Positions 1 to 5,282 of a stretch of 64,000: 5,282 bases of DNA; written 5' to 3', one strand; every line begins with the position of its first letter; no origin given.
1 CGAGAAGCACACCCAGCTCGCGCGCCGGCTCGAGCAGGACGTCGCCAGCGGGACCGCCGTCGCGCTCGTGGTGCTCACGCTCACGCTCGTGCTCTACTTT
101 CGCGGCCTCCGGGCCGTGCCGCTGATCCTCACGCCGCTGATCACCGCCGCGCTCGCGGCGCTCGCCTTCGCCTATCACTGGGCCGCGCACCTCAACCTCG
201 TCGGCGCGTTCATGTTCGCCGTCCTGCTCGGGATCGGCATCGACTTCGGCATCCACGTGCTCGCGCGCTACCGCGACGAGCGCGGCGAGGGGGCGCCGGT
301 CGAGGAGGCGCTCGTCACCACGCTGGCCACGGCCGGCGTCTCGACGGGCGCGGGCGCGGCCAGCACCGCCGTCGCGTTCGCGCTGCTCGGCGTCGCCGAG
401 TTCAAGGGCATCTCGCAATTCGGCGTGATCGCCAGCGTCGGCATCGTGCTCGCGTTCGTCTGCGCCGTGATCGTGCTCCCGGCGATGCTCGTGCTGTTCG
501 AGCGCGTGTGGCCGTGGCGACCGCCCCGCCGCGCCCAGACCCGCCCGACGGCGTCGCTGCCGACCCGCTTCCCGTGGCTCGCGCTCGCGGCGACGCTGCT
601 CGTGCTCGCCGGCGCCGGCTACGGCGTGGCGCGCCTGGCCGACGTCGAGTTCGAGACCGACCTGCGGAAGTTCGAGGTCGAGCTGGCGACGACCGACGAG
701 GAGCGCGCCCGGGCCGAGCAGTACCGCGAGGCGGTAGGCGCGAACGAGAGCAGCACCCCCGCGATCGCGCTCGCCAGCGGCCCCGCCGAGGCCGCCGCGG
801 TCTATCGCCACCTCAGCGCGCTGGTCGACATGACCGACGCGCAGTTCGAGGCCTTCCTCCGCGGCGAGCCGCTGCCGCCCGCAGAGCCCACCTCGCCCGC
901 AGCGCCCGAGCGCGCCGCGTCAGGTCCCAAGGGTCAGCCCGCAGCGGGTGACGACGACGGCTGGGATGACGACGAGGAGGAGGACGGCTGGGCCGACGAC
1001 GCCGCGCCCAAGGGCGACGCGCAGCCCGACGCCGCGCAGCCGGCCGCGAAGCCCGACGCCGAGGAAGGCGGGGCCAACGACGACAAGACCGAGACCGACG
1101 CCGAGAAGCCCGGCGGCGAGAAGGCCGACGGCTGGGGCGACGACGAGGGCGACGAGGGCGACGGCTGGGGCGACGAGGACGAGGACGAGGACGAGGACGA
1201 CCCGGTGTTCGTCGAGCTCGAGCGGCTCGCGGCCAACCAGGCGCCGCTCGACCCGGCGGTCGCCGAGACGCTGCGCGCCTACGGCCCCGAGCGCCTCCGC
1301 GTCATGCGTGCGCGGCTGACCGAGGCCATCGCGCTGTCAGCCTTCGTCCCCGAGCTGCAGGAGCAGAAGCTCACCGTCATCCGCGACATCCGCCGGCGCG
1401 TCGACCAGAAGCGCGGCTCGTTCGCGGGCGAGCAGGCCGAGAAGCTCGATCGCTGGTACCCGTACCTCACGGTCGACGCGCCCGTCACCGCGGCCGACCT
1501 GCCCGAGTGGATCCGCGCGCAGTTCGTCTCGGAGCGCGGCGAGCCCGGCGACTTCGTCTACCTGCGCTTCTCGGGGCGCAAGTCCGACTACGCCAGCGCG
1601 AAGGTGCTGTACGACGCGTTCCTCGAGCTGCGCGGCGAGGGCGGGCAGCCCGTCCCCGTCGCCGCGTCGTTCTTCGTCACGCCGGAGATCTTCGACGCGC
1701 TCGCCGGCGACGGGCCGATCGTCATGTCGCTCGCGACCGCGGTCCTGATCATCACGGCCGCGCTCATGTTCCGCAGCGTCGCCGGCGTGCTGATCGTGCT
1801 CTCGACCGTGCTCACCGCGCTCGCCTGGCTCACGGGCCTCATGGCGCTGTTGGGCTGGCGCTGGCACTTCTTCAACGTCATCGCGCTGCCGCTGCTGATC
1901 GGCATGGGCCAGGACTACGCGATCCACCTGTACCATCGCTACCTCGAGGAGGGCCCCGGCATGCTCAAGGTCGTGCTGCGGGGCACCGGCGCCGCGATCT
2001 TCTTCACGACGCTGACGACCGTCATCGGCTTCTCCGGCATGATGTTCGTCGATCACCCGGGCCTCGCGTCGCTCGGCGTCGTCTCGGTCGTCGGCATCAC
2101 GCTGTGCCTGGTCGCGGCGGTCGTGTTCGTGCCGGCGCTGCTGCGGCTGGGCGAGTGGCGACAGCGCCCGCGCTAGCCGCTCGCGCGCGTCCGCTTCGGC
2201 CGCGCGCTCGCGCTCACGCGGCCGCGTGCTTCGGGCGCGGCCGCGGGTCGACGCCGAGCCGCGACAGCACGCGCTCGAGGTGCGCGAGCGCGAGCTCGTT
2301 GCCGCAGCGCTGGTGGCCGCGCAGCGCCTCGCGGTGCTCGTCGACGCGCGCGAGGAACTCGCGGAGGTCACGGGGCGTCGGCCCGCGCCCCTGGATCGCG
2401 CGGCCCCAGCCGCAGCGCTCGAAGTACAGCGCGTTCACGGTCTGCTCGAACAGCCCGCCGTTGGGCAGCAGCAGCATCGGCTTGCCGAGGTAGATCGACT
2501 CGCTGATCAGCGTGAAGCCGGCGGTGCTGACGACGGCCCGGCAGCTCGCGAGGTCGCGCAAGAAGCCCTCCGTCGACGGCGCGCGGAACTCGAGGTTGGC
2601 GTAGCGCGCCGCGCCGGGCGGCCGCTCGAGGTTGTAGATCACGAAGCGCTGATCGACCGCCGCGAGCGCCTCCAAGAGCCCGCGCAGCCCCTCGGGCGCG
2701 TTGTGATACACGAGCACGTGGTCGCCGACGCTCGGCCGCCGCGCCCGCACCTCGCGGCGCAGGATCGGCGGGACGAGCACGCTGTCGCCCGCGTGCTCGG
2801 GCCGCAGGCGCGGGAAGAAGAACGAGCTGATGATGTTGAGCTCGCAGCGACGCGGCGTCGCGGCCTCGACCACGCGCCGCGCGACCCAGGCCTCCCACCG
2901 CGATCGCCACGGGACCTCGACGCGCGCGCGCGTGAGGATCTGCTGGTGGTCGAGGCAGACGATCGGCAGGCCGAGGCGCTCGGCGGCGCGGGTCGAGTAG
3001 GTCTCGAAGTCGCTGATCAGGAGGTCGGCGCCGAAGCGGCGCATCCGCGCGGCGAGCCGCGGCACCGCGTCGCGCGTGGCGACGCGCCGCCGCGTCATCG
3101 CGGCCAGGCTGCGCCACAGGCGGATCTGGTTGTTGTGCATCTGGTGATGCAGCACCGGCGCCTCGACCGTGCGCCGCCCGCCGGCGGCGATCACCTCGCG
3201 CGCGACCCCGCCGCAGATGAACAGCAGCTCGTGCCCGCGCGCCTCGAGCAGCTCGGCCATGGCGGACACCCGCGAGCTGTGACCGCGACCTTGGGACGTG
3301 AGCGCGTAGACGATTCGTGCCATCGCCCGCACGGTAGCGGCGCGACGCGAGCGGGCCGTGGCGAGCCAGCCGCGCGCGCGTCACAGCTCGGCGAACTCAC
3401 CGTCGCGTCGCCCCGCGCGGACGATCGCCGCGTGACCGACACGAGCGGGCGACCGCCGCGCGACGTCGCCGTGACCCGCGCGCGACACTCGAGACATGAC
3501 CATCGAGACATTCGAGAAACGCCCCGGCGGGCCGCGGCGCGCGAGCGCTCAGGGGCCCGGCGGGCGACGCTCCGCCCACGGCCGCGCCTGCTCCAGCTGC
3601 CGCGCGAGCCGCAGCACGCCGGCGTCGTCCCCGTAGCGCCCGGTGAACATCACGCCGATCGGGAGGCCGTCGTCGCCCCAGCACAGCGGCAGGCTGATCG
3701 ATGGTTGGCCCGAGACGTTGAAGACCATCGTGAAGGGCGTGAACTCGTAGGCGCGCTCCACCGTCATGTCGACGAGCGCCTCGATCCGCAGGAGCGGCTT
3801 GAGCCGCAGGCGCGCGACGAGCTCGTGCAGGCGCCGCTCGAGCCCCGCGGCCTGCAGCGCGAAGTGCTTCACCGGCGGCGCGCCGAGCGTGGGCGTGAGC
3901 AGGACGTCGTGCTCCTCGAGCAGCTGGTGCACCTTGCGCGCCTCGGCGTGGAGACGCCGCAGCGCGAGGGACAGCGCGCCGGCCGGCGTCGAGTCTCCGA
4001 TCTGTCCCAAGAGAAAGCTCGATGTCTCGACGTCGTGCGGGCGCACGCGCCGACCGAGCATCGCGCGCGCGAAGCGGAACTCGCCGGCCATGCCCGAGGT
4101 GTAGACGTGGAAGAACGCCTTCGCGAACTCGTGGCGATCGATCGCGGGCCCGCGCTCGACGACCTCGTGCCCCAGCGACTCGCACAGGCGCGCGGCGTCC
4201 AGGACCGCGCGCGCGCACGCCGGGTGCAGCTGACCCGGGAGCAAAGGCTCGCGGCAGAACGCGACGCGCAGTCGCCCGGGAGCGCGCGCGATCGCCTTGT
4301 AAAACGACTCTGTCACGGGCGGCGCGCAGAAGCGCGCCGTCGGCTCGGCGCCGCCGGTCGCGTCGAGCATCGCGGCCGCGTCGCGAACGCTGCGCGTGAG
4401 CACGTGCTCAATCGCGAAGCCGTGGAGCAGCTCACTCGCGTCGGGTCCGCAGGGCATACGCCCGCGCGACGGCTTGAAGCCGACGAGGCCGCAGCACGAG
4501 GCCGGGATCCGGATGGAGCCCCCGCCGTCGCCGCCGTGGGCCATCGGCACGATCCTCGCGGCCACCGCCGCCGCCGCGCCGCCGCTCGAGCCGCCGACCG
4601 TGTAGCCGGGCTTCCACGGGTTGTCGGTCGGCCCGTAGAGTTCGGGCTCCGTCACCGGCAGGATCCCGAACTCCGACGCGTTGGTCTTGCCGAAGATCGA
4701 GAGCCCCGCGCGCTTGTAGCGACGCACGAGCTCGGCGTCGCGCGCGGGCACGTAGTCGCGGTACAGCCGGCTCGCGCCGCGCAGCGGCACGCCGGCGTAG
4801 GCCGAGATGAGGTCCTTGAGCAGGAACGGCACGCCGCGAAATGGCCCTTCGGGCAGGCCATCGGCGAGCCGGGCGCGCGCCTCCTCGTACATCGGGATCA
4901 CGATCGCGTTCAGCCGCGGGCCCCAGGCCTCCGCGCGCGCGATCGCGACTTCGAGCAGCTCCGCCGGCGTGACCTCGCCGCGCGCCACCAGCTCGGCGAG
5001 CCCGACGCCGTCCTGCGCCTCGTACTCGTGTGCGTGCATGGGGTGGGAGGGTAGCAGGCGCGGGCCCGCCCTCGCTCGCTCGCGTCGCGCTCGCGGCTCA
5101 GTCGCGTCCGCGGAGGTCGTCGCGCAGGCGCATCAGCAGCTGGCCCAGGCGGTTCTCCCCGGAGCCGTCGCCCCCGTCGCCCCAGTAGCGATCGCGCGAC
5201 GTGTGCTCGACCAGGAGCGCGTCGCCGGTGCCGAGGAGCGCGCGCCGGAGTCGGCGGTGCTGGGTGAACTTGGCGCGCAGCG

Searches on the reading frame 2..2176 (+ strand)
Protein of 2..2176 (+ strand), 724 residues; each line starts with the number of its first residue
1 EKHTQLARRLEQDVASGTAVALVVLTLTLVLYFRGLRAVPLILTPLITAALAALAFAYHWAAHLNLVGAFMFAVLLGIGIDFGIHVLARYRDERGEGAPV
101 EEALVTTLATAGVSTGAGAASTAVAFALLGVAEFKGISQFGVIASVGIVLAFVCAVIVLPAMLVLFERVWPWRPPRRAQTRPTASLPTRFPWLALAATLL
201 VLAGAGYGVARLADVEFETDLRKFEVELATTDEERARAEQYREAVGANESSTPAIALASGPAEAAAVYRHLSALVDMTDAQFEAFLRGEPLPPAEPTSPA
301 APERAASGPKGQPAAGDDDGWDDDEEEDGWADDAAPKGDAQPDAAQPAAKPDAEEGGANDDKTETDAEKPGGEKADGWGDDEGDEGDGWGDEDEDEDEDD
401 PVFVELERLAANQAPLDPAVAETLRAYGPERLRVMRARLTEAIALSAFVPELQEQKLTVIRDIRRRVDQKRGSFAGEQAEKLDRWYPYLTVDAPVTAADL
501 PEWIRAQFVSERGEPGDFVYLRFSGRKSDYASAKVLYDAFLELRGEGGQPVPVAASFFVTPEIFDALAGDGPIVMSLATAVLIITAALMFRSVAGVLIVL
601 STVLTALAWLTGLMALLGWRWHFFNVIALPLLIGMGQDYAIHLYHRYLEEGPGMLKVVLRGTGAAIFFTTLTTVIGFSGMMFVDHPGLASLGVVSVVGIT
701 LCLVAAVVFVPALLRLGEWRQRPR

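Call 53: search_protein_families(library=pfam, proteins=[window:2-2176:+], max_evalue=0.00001)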
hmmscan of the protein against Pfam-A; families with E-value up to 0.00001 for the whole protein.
window:2-2176:+ (724 aa): 2 families
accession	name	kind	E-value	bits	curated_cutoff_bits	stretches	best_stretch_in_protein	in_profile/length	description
PF03176.21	MMPL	-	1.4e-38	133.1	20.5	2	11-188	142-317/333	MMPL family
PF12349.14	Sterol-sensing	-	2.5e-06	27.9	22.3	0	46-167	16-137/153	Sterol-sensing domain of SREBP cleavage-activation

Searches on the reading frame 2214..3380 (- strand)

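Call 53: search_protein_families(library=pfam, proteins=[window:2214-3380:-], max_evalue=0.00001)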
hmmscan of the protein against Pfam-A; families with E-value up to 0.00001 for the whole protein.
window:2214-3380:- (388 aa): 2 families
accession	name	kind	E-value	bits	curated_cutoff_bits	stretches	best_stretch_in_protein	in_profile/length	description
PF13528.12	Glyco_trans_1_3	-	9.6e-69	232.4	25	1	21-346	1-321/322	Glycosyl transferase family 1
PF04101.22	Glyco_tran_28_C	-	2.7e-06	28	22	1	277-356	69-150/166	Glycosyltransferase family 28 C-terminal domain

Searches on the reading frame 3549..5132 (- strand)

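Call 53: search_protein_families(library=pfam, proteins=[window:3549-5132:-], max_evalue=0.00001)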
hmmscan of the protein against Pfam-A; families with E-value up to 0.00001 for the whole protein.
window:3549-5132:- (527 aa): 1 family
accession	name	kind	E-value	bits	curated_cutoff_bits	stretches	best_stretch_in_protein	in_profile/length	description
PF01425.27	Amidase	-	1.6e-91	308.1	27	1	58-507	1-445/445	Amidase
